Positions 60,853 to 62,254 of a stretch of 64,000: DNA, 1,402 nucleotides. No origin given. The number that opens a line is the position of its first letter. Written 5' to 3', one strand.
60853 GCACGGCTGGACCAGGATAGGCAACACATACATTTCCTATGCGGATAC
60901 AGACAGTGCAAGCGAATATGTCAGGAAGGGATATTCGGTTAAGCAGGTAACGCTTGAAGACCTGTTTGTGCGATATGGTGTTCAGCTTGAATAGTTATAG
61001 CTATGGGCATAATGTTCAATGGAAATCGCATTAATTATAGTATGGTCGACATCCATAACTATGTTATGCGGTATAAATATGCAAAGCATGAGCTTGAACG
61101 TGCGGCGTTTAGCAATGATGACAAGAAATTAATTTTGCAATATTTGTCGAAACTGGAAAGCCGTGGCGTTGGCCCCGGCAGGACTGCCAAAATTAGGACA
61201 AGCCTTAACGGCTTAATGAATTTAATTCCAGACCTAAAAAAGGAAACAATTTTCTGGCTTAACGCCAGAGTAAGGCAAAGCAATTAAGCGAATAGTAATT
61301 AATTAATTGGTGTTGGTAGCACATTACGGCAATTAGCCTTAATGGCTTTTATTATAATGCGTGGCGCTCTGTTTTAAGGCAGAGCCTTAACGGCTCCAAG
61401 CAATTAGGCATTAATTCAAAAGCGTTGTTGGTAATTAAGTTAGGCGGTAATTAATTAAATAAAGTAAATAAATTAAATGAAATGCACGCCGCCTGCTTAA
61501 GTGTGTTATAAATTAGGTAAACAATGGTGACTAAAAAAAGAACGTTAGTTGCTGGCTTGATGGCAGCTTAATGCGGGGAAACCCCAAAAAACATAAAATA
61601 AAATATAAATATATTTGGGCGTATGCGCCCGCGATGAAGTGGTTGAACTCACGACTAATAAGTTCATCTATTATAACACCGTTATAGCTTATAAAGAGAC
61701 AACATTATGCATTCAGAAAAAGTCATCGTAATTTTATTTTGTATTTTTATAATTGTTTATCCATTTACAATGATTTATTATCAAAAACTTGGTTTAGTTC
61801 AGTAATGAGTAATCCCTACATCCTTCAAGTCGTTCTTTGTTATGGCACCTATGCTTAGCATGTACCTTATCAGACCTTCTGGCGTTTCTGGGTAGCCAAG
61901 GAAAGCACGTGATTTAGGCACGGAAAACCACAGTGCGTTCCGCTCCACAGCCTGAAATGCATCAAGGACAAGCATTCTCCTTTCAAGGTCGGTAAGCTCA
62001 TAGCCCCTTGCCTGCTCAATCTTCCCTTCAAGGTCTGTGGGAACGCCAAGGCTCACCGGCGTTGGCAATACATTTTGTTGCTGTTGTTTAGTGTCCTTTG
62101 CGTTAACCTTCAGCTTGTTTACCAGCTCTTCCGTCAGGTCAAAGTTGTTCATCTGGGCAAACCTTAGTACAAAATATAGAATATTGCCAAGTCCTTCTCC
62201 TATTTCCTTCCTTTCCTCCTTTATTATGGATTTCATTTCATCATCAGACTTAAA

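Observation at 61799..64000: AT-rich island operon: OLD-type ATPase/TOPRIM, an 81-aa protein and a MazG-like fusion; candidate uncharacterised defence module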

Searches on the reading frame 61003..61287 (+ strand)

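Call 4: search_protein_families(library=pfam, proteins=[window:61003-61287:+], max_evalue=1)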
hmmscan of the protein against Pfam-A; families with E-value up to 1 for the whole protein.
window:61003-61287:+ (94 aa): 1 family
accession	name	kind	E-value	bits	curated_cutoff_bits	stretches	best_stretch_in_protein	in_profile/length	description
PF24829.1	Phage_connect_2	-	0.043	14.5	24.3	1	32-92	14-73/105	Phage connector protein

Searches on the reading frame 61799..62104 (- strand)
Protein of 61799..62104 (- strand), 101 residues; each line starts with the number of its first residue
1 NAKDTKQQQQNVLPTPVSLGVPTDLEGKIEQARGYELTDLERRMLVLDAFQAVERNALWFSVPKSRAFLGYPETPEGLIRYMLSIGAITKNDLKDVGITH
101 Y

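Call 35: search_protein_representatives(protein=window:61799-62104:-)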
Query: 101 residues. Proteins with E-value up to 0.001 (for the whole library): 6; up to 1e-10: 3; up to 1e-30: 1. The best 6 are listed.
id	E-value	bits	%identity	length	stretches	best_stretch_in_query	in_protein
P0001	1.3e-59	214.3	100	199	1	1-101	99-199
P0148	1.5e-15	73.1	54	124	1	24-99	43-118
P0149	4.2e-11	58.8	49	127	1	26-98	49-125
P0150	5.7e-09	52.0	49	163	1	5-76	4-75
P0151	2.1e-04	37.3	50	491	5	57-77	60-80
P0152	4.2e-04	36.4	33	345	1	24-99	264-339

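Call 39: find_encoding_contigs(protein=P0148, flank=8000, max_places=4)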
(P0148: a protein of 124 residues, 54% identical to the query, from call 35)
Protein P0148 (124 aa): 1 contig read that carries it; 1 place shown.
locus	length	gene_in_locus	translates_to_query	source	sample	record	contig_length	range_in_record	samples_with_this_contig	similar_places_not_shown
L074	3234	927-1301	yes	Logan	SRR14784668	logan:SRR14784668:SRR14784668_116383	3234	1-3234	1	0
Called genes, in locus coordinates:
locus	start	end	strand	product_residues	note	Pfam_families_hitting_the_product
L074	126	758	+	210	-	PF26688:RHH_12 (faint)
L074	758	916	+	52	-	PF08271:Zn_Ribbon_TF (weak)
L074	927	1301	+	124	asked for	PF12773:DZR (weak), PF13240:Zn_Ribbon_1, PF13248:Zn_ribbon_3 (weak)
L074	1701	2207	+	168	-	-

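Call 40: find_encoding_contigs(protein=P0152, flank=8000, max_places=4)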
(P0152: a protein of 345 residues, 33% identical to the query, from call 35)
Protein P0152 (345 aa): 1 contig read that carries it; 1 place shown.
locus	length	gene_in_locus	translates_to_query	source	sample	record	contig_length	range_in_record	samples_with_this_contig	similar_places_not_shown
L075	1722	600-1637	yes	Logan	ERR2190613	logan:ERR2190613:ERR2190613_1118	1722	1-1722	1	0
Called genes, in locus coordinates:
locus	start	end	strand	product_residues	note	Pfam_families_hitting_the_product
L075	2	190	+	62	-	?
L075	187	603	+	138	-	-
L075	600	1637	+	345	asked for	-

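Call 97: search_protein_families(library=pfam, proteins=[L074:126-758:+, L074:1701-2207:+, L075:187-603:+, P0152, L074:1355-1660:+], max_evalue=0.1)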
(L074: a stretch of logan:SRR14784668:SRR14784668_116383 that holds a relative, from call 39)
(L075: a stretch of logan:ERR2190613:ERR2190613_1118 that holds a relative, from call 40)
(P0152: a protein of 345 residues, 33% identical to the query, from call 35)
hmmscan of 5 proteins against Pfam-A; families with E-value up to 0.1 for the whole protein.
L074:126-758:+ (210 aa): 1 family
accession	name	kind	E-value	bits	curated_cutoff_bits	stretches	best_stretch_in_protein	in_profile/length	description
PF07362.18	CcdA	-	0.036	14.9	22.4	0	4-40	4-40/71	Post-segregation antitoxin CcdA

L074:1701-2207:+ (168 aa): 0 families

L075:187-603:+ (138 aa): 0 families

P0152 (345 aa): 1 family
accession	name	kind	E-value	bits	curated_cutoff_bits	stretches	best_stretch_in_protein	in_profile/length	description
PF03823.19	Neurokinin_B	-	0.066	13.7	25.1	0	106-125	34-53/58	Neurokinin B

L074:1355-1660:+ (101 aa): 0 families
